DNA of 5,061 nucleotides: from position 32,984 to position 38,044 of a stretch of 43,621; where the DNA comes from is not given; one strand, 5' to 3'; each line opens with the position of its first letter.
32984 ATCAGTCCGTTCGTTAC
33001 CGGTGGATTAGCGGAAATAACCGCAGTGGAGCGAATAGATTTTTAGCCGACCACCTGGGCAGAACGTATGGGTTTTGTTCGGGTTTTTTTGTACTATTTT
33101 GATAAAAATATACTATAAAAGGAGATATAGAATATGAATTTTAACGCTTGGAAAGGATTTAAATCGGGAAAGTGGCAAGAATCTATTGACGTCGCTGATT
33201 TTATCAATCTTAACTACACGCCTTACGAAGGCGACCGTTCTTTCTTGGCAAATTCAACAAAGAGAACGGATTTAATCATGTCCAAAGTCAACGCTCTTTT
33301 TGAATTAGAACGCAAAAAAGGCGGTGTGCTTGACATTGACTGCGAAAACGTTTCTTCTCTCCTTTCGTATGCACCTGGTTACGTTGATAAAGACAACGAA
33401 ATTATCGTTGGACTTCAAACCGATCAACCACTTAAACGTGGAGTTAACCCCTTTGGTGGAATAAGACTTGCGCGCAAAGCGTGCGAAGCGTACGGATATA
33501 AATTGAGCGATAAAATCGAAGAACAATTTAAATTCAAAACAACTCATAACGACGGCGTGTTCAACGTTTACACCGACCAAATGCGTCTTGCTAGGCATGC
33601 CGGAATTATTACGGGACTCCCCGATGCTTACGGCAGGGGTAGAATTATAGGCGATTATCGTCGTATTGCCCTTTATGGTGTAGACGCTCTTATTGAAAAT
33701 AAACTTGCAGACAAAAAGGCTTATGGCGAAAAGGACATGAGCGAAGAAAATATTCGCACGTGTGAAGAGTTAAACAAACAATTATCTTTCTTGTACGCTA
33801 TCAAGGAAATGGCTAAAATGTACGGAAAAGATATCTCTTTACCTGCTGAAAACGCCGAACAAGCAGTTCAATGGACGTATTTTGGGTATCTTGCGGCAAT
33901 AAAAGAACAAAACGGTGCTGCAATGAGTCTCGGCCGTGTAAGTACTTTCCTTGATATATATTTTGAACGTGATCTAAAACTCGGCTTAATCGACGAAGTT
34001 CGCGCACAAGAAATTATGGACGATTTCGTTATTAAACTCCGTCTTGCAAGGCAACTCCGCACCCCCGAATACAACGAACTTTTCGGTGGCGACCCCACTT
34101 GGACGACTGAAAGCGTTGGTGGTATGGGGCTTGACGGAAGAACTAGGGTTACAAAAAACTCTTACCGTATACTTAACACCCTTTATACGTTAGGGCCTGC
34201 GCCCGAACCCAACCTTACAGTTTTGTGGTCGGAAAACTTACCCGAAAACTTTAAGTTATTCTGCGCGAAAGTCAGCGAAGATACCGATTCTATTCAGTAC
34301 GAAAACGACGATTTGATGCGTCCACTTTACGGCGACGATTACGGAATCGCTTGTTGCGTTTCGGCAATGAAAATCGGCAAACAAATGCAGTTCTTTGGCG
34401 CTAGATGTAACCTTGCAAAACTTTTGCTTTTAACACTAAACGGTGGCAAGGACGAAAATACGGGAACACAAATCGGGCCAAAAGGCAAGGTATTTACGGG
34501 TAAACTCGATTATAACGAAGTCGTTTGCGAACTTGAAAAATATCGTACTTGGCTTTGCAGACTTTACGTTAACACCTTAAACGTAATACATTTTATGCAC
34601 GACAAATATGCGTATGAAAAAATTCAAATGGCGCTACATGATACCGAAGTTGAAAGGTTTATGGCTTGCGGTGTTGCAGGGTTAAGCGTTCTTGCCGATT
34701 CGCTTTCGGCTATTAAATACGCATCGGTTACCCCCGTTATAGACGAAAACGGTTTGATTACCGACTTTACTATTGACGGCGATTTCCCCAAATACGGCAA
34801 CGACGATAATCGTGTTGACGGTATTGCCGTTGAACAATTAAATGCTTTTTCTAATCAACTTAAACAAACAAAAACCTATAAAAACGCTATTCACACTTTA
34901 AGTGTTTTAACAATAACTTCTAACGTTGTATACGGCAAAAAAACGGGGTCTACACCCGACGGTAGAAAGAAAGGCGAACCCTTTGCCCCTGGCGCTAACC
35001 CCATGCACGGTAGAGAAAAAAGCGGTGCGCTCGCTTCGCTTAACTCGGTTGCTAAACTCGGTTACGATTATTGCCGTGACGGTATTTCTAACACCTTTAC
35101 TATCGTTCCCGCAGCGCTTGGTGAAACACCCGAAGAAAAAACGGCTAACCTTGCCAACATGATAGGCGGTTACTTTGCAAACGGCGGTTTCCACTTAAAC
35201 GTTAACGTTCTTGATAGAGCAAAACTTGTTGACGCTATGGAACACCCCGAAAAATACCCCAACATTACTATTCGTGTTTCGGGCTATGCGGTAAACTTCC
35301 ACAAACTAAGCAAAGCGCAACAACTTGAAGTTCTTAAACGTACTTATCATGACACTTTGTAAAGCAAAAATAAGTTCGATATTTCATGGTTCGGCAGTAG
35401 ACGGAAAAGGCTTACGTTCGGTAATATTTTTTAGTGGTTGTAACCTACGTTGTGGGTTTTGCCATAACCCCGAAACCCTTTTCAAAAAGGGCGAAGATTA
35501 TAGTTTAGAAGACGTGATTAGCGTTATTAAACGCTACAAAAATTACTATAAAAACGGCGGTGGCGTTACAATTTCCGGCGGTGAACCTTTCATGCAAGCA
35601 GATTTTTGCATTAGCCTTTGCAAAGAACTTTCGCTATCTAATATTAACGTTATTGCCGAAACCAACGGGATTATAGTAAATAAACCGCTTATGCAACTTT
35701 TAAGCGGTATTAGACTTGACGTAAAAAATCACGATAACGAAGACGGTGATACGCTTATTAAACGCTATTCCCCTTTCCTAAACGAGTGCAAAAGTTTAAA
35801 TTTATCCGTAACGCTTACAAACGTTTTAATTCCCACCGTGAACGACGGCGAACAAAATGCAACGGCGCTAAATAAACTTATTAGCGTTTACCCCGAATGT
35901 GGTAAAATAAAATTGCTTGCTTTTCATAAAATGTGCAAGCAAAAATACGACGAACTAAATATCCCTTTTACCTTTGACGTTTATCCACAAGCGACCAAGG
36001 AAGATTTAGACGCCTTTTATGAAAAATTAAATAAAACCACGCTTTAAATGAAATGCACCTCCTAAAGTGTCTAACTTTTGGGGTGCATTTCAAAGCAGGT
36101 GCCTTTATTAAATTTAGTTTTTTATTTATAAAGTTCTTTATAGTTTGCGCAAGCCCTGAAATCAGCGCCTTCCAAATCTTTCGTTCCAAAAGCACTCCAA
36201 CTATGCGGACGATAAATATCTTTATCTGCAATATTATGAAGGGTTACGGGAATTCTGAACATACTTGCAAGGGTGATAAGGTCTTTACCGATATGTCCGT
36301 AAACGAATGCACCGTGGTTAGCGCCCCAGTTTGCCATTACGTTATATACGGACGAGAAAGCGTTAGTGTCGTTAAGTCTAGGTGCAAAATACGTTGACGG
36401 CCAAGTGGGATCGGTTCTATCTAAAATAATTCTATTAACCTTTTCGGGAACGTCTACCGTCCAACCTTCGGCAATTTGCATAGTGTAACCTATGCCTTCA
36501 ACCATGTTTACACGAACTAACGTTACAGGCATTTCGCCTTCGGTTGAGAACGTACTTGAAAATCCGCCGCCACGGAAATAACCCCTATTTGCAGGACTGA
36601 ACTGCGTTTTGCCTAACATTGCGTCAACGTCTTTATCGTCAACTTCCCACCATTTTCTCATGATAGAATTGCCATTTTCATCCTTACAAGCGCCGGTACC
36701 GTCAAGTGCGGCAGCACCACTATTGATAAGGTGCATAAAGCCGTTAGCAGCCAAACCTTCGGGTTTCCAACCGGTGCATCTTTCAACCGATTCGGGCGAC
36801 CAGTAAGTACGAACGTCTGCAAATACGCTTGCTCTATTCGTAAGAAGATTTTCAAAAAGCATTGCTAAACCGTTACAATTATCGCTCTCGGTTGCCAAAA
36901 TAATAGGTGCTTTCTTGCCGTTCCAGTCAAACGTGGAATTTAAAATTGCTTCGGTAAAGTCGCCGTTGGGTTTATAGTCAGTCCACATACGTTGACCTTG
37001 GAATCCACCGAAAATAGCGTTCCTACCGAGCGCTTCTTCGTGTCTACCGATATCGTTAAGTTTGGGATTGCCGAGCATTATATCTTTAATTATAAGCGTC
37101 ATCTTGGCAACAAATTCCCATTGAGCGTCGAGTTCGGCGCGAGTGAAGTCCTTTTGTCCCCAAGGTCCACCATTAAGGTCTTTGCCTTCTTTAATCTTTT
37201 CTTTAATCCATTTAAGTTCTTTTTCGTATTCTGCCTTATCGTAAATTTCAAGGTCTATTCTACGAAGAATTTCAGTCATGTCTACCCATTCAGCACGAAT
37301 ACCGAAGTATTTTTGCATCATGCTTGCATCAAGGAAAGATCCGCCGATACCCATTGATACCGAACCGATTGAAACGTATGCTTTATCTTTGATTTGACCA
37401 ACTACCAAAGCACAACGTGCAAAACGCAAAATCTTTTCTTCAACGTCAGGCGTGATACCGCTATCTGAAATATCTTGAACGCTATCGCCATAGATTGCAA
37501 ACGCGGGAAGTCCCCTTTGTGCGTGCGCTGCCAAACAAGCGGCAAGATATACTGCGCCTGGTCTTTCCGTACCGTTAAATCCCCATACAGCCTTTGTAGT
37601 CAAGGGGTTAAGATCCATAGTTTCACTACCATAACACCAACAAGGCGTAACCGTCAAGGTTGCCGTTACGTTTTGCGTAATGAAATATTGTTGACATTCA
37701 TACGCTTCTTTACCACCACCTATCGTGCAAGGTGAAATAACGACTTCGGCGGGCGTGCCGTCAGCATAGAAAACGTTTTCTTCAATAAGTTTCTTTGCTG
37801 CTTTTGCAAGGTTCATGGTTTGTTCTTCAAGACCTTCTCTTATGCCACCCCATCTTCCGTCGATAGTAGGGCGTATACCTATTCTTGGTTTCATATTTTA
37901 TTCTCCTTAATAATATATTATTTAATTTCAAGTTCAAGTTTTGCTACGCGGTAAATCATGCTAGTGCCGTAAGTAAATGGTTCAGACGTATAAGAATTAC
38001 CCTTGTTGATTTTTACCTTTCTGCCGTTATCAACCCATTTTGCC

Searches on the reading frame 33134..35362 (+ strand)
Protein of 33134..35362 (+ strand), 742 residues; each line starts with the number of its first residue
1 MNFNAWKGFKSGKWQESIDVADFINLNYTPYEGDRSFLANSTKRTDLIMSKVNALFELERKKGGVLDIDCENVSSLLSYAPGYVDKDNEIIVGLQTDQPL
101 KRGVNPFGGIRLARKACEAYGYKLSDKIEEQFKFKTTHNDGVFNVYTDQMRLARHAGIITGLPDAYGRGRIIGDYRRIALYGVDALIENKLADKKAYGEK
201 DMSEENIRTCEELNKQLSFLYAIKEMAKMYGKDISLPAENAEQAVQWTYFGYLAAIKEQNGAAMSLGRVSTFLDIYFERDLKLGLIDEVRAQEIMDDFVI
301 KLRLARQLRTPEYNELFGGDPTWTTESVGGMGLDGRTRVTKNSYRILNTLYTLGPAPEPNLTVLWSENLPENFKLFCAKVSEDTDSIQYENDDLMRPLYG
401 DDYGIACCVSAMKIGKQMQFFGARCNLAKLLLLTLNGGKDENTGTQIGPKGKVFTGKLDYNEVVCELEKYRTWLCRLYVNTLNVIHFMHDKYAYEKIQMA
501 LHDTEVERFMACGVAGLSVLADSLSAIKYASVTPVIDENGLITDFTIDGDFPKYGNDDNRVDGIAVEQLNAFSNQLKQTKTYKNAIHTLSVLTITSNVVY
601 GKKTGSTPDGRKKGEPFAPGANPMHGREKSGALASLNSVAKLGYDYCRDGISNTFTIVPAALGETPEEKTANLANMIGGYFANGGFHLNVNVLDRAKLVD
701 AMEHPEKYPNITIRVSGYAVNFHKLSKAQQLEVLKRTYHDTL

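Call 11: search_protein_families(library=pfam, proteins=[window:33134-35362:+])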
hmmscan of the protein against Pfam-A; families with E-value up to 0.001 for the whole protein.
window:33134-35362:+ (742 aa): 2 families
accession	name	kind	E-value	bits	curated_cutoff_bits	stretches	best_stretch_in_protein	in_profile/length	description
PF02901.20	PFL-like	-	3.2e-197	657.6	24.3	1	16-601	3-647/647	Pyruvate formate lyase-like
PF01228.26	Gly_radical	-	3.4e-36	124.4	22.2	1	617-722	1-105/106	Glycine radical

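Call 13: find_encoding_contigs(protein=window:33134-35362:+, flank=10000, max_places=10)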
Protein window:33134-35362:+ (742 aa): no gene with exactly this product is on record in the collection.

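Call 17: find_homologous_proteins(query=window:33134-35359:+, max_evalue=1e-100)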
Query window:33134-35359:+ (742 aa): 8000 proteins with E <= 1e-100 among 8000 candidates; the best 120 are listed.
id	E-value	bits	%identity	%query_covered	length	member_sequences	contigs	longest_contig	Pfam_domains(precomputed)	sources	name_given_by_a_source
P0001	0.0e+0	1685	98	100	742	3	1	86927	PF02901.21,PF01228.27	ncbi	-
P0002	0.0e+0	1511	87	100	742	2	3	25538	PF02901.21,PF01228.27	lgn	-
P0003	0.0e+0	1439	83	100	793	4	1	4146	PF02901.21,PF01228.27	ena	-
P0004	0.0e+0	1437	84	100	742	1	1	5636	PF02901.21,PF01228.27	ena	-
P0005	0.0e+0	1429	83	100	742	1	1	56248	PF02901.21,PF01228.27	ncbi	-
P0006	0.0e+0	1382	80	100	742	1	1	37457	PF02901.21,PF01228.27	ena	-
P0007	0.0e+0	1381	81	100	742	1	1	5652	PF02901.21,PF01228.27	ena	-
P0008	0.0e+0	1380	80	100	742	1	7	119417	PF02901.21,PF01228.27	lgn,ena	-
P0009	0.0e+0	1379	81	100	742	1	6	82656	PF02901.21,PF01228.27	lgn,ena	-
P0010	0.0e+0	1379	81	100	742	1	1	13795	PF02901.21,PF01228.27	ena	-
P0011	0.0e+0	1378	80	100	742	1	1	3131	PF02901.21,PF01228.27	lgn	-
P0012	0.0e+0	1378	80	100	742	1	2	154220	PF02901.21,PF01228.27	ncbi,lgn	-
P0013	0.0e+0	1378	80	100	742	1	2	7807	PF02901.21,PF01228.27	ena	-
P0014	0.0e+0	1377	80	100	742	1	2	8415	PF02901.21,PF01228.27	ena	-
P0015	0.0e+0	1377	80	100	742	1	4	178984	PF02901.21,PF01228.27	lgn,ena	-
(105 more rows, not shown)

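Call 18: find_encoding_contigs(protein=P0001, flank=10000, max_places=4)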
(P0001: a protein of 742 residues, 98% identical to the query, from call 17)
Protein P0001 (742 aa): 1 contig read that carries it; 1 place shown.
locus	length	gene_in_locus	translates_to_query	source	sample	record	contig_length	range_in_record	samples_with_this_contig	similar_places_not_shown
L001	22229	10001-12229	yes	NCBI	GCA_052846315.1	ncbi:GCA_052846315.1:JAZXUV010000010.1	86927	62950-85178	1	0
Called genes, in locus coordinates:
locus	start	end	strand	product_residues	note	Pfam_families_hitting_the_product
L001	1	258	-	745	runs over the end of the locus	PF00009:GTP_EFTU (faint), PF01926:MMR_HSR1, PF02421:FeoB_N, PF17910:FeoB_Cyto (weak), PF07670:Gate, PF07664:FeoB_C, PF07670:Gate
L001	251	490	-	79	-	PF04023:FeoA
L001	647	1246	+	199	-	PF00440:TetR_N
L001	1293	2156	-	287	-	PF04616:Glyco_hydro_43 (weak)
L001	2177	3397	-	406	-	PF01136:Peptidase_U32, PF16325:Peptidase_U32_C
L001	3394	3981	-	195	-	PF01596:Methyltransf_3, PF05175:MTS (weak), PF13578:Methyltransf_24, PF13649:Methyltransf_25 (weak)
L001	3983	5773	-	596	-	PF00753:Lactamase_B, PF12706:Lactamase_B_2 (weak), PF22505:RNase_J_b_CASP, PF07521:RMMBL, PF17770:RNase_J_C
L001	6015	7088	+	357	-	PF00266:Aminotran_5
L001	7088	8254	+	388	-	PF00389:2-Hacid_dh, PF02826:2-Hacid_dh_C, PF03446:NAD_binding_2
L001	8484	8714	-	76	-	-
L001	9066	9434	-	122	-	PF02452:PemK_toxin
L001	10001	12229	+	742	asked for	PF02901:PFL-like, PF01228:Gly_radical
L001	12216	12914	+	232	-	PF13353:Fer4_12, PF04055:Radical_SAM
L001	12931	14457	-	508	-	PF13229:Beta_helix (faint), PF23764:Beta-barrel_GLAA-B_II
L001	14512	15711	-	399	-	PF01204:Trehalase, PF22422:MGH1-like_GH, PF03200:Glyco_hydro_63 (faint)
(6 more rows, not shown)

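Call 19: find_encoding_contigs(protein=P0002, flank=10000, max_places=4)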
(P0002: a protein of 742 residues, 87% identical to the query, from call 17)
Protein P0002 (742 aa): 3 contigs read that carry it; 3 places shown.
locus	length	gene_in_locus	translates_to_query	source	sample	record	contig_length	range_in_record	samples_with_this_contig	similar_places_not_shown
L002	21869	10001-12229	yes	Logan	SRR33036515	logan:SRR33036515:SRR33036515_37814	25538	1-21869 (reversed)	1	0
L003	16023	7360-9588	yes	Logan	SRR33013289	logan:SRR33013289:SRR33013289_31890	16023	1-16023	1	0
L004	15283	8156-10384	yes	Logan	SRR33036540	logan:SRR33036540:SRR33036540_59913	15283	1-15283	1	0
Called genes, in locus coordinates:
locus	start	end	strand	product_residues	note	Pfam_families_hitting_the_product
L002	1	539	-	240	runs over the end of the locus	PF07826:IMP_cyclohyd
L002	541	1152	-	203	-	PF00551:Formyl_trans_N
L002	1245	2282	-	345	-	PF00586:AIRS, PF02769:AIRS_C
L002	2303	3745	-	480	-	PF00310:GATase_2 (faint), PF13522:GATase_6, PF13537:GATase_7, PF00156:Pribosyltran (weak)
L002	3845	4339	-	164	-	PF00731:AIRC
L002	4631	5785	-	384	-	PF00753:Lactamase_B (weak), PF19583:ODP, PF12724:Flavodoxin_5 (weak)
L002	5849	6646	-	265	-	PF00106:adh_short, PF01370:Epimerase, PF05368:NmrA (weak), PF08659:KR, PF13561:adh_short_C2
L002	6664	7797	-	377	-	PF13391:HNH_2 (weak)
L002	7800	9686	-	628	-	PF02086:MethyltransfD12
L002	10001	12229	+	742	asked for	PF02901:PFL-like, PF01228:Gly_radical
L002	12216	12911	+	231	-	PF13353:Fer4_12, PF04055:Radical_SAM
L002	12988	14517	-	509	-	PF13229:Beta_helix (faint), PF23764:Beta-barrel_GLAA-B_II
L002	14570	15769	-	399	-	PF01204:Trehalase, PF22422:MGH1-like_GH, PF03200:Glyco_hydro_63 (faint)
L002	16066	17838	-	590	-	PF07881:Fucose_iso_N1, PF07882:Fucose_iso_N2, PF02952:Fucose_iso_C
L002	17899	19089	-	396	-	PF01120:Alpha_L_fucos, PF14871:GHL6 (weak)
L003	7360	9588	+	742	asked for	PF02901:PFL-like, PF01228:Gly_radical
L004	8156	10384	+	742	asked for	PF02901:PFL-like, PF01228:Gly_radical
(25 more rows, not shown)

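Call 20: find_encoding_contigs(protein=P0005, flank=10000, max_places=4)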
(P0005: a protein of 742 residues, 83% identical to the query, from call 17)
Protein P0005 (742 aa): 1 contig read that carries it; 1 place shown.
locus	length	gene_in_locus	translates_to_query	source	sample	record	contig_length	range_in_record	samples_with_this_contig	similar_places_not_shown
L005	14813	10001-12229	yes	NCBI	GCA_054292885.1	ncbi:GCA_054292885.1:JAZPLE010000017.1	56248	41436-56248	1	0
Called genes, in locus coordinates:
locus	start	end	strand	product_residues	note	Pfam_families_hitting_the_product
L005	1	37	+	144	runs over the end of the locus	PF00583:Acetyltransf_1, PF13420:Acetyltransf_4 (weak), PF13673:Acetyltransf_10, PF13508:Acetyltransf_7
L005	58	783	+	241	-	PF00561:Abhydrolase_1, PF12697:Abhydrolase_6, PF00561:Abhydrolase_1 (weak)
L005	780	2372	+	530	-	PF08245:Mur_ligase_M, PF02875:Mur_ligase_C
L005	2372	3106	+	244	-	PF00106:adh_short, PF08659:KR, PF13561:adh_short_C2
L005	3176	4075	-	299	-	PF02311:AraC_binding, PF07883:Cupin_2 (weak), PF00165:HTH_AraC (weak), PF12833:HTH_18, PF00165:HTH_AraC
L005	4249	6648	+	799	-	PF13385:Laminin_G_3, PF00354:Pentaxin (weak), PF00149:Metallophos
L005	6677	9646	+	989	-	PF13385:Laminin_G_3 (weak)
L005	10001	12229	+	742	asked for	PF02901:PFL-like, PF01228:Gly_radical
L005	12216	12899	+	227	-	PF13353:Fer4_12, PF04055:Radical_SAM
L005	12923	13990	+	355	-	PF00657:Lipase_GDSL (weak), PF13472:Lipase_GDSL_2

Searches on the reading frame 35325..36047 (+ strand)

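Call 11: search_protein_families(library=pfam, proteins=[window:35325-36047:+])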
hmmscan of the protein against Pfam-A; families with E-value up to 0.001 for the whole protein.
window:35325-36047:+ (240 aa): 2 families
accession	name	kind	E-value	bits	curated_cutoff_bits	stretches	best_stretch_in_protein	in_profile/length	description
PF13353.11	Fer4_12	-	9.9e-17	62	22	1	25-119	1-95/137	4Fe-4S single cluster domain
PF04055.27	Radical_SAM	-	1.6e-16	61.3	29.5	1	33-176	1-158/166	Radical SAM superfamily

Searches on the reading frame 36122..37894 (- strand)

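Call 11: search_protein_families(library=pfam, proteins=[window:36122-37894:-])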
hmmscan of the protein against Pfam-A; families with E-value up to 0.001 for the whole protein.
window:36122-37894:- (590 aa): 3 families
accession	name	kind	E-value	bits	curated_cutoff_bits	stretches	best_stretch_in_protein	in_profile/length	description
PF07882.17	Fucose_iso_N2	-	7.2e-82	273.8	22.3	1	171-353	1-180/180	L-fucose isomerase, second N-terminal domain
PF07881.17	Fucose_iso_N1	-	7.9e-72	241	28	1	2-170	1-169/169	L-fucose isomerase, first N-terminal domain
PF02952.23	Fucose_iso_C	-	1.6e-43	148.2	29.3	1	389-551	1-140/143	L-fucose isomerase, C-terminal domain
